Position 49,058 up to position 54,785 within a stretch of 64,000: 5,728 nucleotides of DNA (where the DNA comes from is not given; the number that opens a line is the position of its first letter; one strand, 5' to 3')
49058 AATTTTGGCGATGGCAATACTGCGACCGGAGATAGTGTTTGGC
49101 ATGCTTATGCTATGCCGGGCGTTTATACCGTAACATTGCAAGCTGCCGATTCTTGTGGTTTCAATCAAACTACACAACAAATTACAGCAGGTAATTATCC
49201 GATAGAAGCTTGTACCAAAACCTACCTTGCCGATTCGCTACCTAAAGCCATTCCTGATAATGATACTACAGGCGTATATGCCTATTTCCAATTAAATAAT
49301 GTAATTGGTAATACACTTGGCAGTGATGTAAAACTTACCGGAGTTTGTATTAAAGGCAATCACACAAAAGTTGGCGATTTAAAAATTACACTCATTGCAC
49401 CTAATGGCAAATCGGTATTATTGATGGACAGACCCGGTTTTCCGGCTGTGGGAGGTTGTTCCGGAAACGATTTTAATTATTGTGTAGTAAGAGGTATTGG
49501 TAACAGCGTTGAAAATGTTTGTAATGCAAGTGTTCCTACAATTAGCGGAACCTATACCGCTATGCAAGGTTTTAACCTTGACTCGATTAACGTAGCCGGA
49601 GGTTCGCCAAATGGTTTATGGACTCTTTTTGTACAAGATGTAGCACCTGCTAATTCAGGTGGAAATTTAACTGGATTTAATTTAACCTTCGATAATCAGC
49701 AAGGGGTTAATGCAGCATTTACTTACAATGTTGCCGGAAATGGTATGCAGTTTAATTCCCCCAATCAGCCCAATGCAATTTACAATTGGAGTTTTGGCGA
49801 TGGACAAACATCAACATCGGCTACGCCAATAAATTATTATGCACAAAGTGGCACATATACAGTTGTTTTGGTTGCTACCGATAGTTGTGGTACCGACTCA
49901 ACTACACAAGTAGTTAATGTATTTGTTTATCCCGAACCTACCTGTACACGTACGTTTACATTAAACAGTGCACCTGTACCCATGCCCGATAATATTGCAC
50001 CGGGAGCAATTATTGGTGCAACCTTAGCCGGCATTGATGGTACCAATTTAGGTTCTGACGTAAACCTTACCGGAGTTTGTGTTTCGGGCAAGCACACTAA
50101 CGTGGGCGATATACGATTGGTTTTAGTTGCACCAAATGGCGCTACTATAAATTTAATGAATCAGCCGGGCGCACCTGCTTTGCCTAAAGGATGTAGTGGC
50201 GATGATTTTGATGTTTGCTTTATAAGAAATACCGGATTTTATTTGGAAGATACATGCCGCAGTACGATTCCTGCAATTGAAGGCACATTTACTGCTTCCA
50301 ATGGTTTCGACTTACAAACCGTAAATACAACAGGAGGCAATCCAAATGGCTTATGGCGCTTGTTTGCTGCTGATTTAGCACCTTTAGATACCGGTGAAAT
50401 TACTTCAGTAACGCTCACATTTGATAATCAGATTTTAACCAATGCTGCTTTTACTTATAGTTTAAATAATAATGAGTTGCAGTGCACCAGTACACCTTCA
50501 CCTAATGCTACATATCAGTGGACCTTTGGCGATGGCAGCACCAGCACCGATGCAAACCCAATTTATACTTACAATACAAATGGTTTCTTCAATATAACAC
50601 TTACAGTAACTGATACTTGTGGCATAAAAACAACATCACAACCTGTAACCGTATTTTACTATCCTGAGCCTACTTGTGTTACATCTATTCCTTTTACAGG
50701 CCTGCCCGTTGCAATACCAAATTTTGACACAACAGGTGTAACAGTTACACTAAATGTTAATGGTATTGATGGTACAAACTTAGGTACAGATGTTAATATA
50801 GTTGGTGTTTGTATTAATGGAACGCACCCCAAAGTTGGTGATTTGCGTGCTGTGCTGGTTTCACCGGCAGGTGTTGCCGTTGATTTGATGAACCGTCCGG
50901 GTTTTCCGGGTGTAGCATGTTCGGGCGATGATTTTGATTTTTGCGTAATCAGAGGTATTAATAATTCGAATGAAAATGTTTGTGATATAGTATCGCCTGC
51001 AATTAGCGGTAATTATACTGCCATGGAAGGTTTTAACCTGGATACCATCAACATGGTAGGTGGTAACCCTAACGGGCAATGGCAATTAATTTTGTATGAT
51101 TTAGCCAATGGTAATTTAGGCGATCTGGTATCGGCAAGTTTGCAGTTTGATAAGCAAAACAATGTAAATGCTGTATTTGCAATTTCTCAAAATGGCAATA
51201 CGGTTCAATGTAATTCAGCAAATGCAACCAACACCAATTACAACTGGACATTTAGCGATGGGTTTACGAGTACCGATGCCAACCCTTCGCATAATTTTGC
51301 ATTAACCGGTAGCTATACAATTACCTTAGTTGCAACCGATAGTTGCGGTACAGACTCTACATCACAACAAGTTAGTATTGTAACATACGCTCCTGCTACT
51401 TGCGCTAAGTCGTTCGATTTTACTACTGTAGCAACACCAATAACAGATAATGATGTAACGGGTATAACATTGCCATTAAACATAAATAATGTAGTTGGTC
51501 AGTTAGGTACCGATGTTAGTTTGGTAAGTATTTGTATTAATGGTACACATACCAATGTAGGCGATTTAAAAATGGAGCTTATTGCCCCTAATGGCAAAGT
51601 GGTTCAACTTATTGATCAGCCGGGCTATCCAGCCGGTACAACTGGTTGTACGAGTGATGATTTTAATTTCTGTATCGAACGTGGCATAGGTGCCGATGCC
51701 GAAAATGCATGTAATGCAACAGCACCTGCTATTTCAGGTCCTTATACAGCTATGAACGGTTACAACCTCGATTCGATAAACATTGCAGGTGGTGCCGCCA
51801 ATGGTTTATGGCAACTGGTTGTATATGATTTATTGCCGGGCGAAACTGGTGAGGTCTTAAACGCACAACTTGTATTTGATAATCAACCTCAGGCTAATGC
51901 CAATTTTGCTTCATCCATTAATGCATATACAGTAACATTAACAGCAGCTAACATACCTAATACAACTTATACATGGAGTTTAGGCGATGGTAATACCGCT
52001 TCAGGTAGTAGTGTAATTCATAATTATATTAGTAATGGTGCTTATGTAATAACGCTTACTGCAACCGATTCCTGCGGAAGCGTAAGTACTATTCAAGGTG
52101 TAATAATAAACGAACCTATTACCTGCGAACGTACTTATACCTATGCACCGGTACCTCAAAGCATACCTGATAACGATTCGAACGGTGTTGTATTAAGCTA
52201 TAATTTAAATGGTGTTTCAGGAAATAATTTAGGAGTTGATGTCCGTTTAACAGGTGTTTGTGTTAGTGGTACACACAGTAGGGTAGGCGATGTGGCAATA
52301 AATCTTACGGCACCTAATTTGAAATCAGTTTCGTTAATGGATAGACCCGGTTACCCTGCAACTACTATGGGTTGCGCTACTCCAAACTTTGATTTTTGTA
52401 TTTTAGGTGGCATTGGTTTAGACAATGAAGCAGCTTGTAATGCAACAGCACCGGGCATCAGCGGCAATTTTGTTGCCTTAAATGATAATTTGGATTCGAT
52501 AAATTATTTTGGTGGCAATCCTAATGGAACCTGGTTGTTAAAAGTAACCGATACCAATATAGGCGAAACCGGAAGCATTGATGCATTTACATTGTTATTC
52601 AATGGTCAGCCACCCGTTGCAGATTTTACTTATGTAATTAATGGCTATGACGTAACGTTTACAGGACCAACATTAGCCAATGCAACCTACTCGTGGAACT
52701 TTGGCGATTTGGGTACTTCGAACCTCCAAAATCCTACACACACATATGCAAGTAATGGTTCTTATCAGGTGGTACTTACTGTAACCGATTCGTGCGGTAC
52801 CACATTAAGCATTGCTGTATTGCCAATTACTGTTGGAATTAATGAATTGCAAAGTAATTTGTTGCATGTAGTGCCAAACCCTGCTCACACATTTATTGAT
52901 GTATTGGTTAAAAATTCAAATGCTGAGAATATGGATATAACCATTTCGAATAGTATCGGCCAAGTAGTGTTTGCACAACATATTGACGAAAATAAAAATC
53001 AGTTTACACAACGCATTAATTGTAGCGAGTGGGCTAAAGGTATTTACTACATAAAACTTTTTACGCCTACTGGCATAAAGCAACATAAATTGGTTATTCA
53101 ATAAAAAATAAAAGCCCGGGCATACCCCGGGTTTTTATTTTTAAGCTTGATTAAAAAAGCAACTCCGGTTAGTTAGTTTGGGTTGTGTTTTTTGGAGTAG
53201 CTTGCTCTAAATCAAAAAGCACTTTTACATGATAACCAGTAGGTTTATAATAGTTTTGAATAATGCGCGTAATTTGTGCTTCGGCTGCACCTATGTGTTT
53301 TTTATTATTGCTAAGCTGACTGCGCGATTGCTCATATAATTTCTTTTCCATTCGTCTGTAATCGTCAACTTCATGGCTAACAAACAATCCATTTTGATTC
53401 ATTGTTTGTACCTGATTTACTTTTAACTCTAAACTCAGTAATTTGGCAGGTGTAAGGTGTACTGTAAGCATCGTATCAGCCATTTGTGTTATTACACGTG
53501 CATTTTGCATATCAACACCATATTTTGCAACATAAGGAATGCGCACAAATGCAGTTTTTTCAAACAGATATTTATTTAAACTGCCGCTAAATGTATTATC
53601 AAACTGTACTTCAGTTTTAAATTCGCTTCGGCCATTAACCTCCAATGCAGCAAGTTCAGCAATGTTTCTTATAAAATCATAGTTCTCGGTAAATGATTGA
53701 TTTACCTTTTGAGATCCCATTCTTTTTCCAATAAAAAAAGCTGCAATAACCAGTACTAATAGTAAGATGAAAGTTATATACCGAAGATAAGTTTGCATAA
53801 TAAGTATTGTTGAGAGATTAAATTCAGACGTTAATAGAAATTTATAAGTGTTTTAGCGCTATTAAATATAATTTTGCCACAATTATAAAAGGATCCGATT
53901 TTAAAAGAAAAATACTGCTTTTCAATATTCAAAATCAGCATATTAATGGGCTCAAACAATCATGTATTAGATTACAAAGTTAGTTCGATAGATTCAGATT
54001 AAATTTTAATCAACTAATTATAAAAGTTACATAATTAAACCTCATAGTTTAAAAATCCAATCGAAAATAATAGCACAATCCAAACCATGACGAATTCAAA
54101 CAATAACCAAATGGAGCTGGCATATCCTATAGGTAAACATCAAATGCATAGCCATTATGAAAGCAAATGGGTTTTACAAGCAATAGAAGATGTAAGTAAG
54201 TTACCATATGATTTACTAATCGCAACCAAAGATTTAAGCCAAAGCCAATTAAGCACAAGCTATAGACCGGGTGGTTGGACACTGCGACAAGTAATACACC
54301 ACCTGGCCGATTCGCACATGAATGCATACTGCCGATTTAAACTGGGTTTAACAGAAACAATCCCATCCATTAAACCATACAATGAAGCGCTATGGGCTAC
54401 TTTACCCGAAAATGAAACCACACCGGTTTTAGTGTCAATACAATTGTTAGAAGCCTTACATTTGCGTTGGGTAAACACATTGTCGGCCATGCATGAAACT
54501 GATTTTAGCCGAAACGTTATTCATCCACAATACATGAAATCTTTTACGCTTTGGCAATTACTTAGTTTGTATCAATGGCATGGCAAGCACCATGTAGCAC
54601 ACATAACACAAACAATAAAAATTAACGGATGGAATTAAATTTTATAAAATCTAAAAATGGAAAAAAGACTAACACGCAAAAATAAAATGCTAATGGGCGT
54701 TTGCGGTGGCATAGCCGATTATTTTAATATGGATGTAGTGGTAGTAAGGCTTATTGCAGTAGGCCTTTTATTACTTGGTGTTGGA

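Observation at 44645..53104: Giant T9SS cargo made of 11 tandem P-domain+PKD modules with no protease or other catalytic domain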

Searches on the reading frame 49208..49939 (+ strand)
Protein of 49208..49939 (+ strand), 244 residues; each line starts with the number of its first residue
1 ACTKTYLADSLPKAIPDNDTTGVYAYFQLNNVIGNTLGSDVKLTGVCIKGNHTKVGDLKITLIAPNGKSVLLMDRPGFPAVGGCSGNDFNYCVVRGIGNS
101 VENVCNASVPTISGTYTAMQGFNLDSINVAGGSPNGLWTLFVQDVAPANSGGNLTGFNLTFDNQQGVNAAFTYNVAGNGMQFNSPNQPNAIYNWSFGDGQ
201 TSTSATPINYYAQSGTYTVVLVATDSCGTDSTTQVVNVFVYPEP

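Call 39: predict_structure(alignment_id=A2)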
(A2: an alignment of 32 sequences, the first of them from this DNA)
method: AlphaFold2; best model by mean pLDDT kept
length: 244 residues; sequences in the alignment: 32
mean_pLDDT: 92.2   pTM: 0.77
mean pLDDT of the five models: 92.2, 91.8, 90.9, 90.7, 87.7
residues with pLDDT >= 90: 182; 70-90: 59; 50-70: 3; < 50: 0
segments of 3 or more residues with pLDDT < 50: none
pLDDT, mean of each block of 10 residues (from residue 1): 89 92 95 91 96 95 97 91 89 90 90 90 90 97 89 95 88 92 92 97 97 96 90 94 69
secondary structure, 60 per line:
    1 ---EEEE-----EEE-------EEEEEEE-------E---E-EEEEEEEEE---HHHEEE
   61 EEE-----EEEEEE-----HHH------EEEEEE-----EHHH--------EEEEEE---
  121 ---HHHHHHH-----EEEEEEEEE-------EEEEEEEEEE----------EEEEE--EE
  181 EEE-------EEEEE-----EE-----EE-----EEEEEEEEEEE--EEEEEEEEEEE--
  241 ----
elements in order: E4-7 E13-15 E23-29 E43-51 E58-63 E69-74 E89-94 E112-117 H124-130 E136-144 E152-161 E172-176 E179-183 E191-195 E215-225 E228-238
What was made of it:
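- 49208..49939 (+): Module 7 (P + PKD). This is the module that was modelled. AlphaFold pLDDT 92.2, pTM 0.77 (call 39).
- Fold: single-module model with pLDDT 92 and pTM 0.77 (call 39).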

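Call 50: find_homologous_proteins(query=A2, max_evalue=0.00001)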
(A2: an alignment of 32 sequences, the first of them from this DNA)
Query A2 (32 sequences) (244 aa, profile of the alignment): 47 proteins with E <= 0.00001 among 3840 candidates.
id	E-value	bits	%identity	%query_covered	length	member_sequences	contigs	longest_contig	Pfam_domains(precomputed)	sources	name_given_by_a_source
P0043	1.2e-153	527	50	95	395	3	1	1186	PF00801.27,PF18981.7,PF01483.28,PF18911.7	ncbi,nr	ncbi:MAG TPA: PKD domain-containing protein, partial [Bacteroidia bacterium]|nr:PKD domain-containin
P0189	6.5e-115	401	44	64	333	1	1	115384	PF00801.27,PF01483.28,PF18911.7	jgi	jgi:subtilisin-like proprotein convertase family protein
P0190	1.5e-94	334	40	81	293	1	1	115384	PF00801.27,PF01483.28,PF18911.7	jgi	jgi:subtilisin-like proprotein convertase family protein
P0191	3.0e-35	140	42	16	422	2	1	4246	PF00801.27,PF18911.7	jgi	-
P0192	1.8e-32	131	62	15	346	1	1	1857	PF22352.3,PF00801.27,PF18981.7,PF16403.12,PF18911.7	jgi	jgi:PKD repeat protein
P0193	3.5e-31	126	46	23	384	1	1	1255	PF00801.27,PF18911.7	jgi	jgi:PKD repeat protein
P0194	1.1e-27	115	44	25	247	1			PF22352.3,PF00801.27,PF08329.17,PF18911.7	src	-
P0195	5.0e-26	110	57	18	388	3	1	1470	PF22352.3,PF00801.27,PF18981.7,PF16403.12,PF18911.7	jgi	jgi:PKD repeat protein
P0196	5.2e-26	109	38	22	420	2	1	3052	PF22352.3,PF00801.27,PF18981.7,PF02369.23,PF16403.12,PF09134.17,PF18911.7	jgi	jgi:PKD repeat protein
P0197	5.3e-24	103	41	19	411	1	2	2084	PF00801.27,PF18981.7,PF18911.7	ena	-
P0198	1.0e-23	102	34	29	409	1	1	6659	PF00801.27,PF18911.7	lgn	-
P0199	1.2e-23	102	38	20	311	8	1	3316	PF00801.27,PF18911.7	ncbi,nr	ncbi:MAG: hypothetical protein HC782_04705 [Gammaproteobacteria bacterium]|nr:hypothetical protein [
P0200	5.3e-23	100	41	24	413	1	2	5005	PF22352.3,PF00801.27,PF18981.7,PF16403.12,PF09134.17,PF18911.7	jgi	jgi:PKD repeat protein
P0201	6.6e-23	99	47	21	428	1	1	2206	PF00801.27,PF18911.7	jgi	jgi:PKD repeat protein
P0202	1.5e-22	98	35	25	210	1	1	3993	PF22352.3,PF00801.27,PF18911.7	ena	-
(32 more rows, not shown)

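Call 51: find_encoding_contigs(protein=P0189, flank=10000, max_places=3)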
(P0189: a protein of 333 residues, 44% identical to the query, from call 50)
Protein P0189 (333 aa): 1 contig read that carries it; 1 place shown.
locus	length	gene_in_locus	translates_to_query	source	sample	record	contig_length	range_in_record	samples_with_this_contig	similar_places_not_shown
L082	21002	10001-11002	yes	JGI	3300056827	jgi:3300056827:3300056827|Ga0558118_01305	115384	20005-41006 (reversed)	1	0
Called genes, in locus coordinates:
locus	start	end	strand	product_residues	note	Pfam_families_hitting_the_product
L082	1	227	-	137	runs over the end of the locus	PF02653:BPD_transp_2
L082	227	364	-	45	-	-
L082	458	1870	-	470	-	PF00005:ABC_tran, PF13304:AAA_21 (faint), PF00005:ABC_tran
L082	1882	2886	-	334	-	PF00532:Peripla_BP_1, PF13377:Peripla_BP_3 (faint), PF13407:Peripla_BP_4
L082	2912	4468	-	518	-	PF00128:Alpha-amylase, PF23915:SusG_C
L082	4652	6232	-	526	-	PF14322:SusD-like_3, PF07980:SusD_RagB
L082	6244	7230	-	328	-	PF00593:TonB_dep_Rec_b-barrel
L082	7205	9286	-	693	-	PF13620:CarboxypepD_reg, PF13715:CarbopepD_reg_2, PF07715:Plug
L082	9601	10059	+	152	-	PF01483:P_proprotein (weak)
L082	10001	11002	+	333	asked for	PF01483:P_proprotein (faint), PF18911:PKD_4, PF00801:PKD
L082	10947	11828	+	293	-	PF00801:PKD, PF01483:P_proprotein (faint), PF18911:PKD_4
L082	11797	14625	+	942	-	PF00801:PKD (weak), PF18911:PKD_4, PF01483:P_proprotein (weak), PF00801:PKD, PF18911:PKD_4, PF00801:PKD, PF18911:PKD_4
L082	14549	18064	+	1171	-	PF18911:PKD_4, PF00801:PKD, PF18911:PKD_4, PF00801:PKD, PF18911:PKD_4, PF00801:PKD, PF18911:PKD_4, PF00801:PKD, +7 more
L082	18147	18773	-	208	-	PF14014:DUF4230 (weak)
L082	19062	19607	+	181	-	PF12867:DinB_2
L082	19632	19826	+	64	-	PF04024:PspC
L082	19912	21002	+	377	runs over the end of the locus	PF03054:tRNA_Me_trans, PF20259:tRNA_Me_trans_M, PF20258:tRNA_Me_trans_C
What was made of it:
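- Tried and rejected: The search with the module alignment mostly returned short PKD fragments, but it did lead to L082 (calls 50, 51).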

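Call 59: fold_search(model_id=the predicted structure, library=pdb)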
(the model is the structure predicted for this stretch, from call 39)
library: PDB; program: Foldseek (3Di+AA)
matches with E <= 10: 1100; with E <= 0.001: 35
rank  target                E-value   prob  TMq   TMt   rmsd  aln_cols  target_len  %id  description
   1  9fid_A                3.7e-06  1.00  0.38  0.21   4.4       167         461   17  X-ray structure of furin (PCSK3) in complex with the PC1/3 (PCSK1) prodomain mutant R78K,R80A (released 2025-09-10)
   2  5jmo_A                5.7e-06  1.00  0.38  0.21   4.3       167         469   17  X-ray structure of furin in complex with the inhibitory antibody Nb14 (released 2016-12-07)
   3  7lcu                  7.1e-06  1.00  0.37  0.20   5.4       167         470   18  X-ray structure of Furin bound to BOS-318, a small molecule inhibitor (released 2022-01-12)
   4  1p8j_F                7.1e-06  1.00  0.35  0.20   5.7       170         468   19  CRYSTAL STRUCTURE OF THE PROPROTEIN CONVERTASE FURIN (released 2003-07-08)
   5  7o1u                  7.5e-06  1.00  0.37  0.21   5.5       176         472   17  X-ray structure of furin in complex with the guanylhydrazone-based inhibitor 1 (BEV241) (released 2021-09-01)
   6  1p8j_H                7.9e-06  1.00  0.36  0.20   5.8       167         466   18  CRYSTAL STRUCTURE OF THE PROPROTEIN CONVERTASE FURIN (released 2003-07-08)
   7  5jxi                  9.3e-06  1.00  0.37  0.21   6.9       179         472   17  Structure of the unliganded form of the proprotein convertase furin in presence of EDTA. (released 2016-10-05)
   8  9fid_C                9.8e-06  1.00  0.38  0.22   4.4       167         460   17  X-ray structure of furin (PCSK3) in complex with the PC1/3 (PCSK1) prodomain mutant R78K,R80A (released 2025-09-10)
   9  4z2a                  9.8e-06  1.00  0.36  0.20   5.5       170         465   19  Crystal structure of unglycosylated apo human furin @1.89A (released 2016-05-04)
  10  1p8j_A                9.8e-06  1.00  0.35  0.20   5.7       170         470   19  CRYSTAL STRUCTURE OF THE PROPROTEIN CONVERTASE FURIN (released 2003-07-08)
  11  1p8j_B                1.2e-05  1.00  0.35  0.20   5.7       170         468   19  CRYSTAL STRUCTURE OF THE PROPROTEIN CONVERTASE FURIN (released 2003-07-08)
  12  5jxg                  1.2e-05  1.00  0.37  0.20   5.0       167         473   18  Structure of the unliganded form of the proprotein convertase furin. (released 2016-10-05)
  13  7o22                  1.2e-05  1.00  0.36  0.20   5.0       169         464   17  X-ray structure of furin in complex with the guanylhydrazone-based inhibitor 4 (mi359) (released 2021-09-01)
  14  4omc_B                1.3e-05  1.00  0.36  0.20   5.2       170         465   19  X-ray structure of human furin in complex with the competitive inhibitor meta-guanidinomethyl-Phac-RVR-Amba (released 2014-04-09)
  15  1p8j_C                1.3e-05  1.00  0.35  0.20   5.7       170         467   19  CRYSTAL STRUCTURE OF THE PROPROTEIN CONVERTASE FURIN (released 2003-07-08)
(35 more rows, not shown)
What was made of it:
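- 49208..49939 (+): Foldseek (call 59).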

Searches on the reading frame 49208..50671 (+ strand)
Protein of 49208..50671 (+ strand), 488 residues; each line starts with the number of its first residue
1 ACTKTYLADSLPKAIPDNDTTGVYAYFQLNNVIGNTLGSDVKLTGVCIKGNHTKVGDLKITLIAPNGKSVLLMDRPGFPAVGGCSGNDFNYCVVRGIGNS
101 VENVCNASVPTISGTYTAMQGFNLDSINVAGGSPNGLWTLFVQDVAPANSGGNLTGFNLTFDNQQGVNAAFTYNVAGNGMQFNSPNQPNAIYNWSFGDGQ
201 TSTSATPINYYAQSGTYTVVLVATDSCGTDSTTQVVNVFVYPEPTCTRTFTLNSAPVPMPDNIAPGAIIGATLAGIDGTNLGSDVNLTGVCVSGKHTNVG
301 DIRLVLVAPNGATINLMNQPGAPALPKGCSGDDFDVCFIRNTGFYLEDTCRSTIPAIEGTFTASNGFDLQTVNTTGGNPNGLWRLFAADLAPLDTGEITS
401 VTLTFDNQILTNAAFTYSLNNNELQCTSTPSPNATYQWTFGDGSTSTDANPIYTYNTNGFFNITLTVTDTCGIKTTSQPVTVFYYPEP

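Call 77: predict_structure(alignment_id=A4)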
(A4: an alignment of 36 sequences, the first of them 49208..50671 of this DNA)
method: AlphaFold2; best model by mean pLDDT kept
length: 488 residues; sequences in the alignment: 36
mean_pLDDT: 89.0   pTM: 0.57
mean pLDDT of the five models: 89.0, 88.6, 87.5, 87.2, 87.0
residues with pLDDT >= 90: 283; 70-90: 191; 50-70: 14; < 50: 0
segments of 3 or more residues with pLDDT < 50: none
pLDDT, mean of each block of 10 residues (from residue 1): 86 90 93 88 94 93 95 89 89 87 88 87 86 94 87 93 85 80 87 95 92 88 89 87 84 87 87 90 90 94 94 91 82 91 71 88 79 89 94 92 92 91 92 91 94 94 93 91 77
secondary structure, 60 per line:
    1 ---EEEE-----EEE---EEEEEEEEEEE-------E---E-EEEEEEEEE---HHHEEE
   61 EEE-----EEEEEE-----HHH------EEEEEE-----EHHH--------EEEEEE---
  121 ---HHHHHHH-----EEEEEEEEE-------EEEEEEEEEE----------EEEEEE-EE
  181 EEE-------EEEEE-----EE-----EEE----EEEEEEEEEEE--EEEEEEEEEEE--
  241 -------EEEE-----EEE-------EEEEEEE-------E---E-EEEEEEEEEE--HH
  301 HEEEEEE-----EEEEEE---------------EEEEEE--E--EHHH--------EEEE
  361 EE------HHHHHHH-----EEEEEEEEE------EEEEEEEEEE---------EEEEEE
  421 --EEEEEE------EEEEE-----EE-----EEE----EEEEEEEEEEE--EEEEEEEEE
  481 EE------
elements in order: E4-7 E13-15 E19-29 E43-51 E58-63 E69-74 E89-94 E112-117 H124-130 E136-144 E152-161 E172-177 E179-183 E191-195 E208-210 E215-225 E228-238 E248-251 E257-259 E267-273 E287-296 E302-307 E313-318 E334-339 E357-362 H369-375 E381-389 E396-405 E415-420 E423-428 E435-439 E452-454 E459-469 E472-482
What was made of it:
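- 49940..50671 (+): Module 8 (P + PKD). Two-module model of m7-m8: pLDDT 89, pTM 0.57 (call 77).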

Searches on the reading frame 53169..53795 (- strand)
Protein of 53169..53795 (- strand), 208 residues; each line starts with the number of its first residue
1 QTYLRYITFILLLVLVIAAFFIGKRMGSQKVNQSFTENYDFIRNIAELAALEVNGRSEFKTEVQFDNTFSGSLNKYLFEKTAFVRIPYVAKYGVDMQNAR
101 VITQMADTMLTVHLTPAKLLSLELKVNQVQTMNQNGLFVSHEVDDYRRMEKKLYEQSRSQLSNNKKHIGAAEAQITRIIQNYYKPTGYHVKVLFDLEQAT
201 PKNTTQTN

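Call 9: search_protein_families(library=pfam, proteins=[window:53169-53795:-], max_evalue=0.001)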
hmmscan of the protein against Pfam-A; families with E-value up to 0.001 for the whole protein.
window:53169-53795:- (208 aa): 1 family
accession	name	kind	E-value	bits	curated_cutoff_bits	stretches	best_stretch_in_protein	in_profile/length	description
PF14014.11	DUF4230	-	4.9e-12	46.6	27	1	42-190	3-146/148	Protein of unknown function (DUF4230)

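Call 10: search_protein_families(library=ncbifam, proteins=[window:53169-53795:-], max_evalue=0.001)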
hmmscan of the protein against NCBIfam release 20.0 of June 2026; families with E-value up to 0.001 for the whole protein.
window:53169-53795:- (208 aa): 0 families

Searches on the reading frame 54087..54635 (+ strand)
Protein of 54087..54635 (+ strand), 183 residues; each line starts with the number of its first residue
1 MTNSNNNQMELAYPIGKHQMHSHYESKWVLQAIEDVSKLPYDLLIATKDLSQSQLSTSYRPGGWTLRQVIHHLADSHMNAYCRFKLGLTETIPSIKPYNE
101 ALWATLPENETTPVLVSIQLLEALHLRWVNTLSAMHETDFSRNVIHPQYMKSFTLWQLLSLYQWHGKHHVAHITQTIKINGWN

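Call 9: search_protein_families(library=pfam, proteins=[window:54087-54635:+], max_evalue=0.001)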
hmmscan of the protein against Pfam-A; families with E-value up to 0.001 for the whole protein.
window:54087-54635:+ (183 aa): 1 family
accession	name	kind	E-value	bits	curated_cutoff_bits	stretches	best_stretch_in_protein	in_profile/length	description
PF12867.12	DinB_2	-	1.6e-16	61.3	24.8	1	42-173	8-128/128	DinB superfamily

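Call 10: search_protein_families(library=ncbifam, proteins=[window:54087-54635:+], max_evalue=0.001)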
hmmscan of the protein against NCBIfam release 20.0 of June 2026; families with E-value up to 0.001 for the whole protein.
window:54087-54635:+ (183 aa): 1 family
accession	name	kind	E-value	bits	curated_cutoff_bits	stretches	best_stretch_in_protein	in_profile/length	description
NF009807.1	PRK13291.1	equivalog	1.9e-62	210.1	160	1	12-182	2-172/172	YfiT family bacillithiol transferase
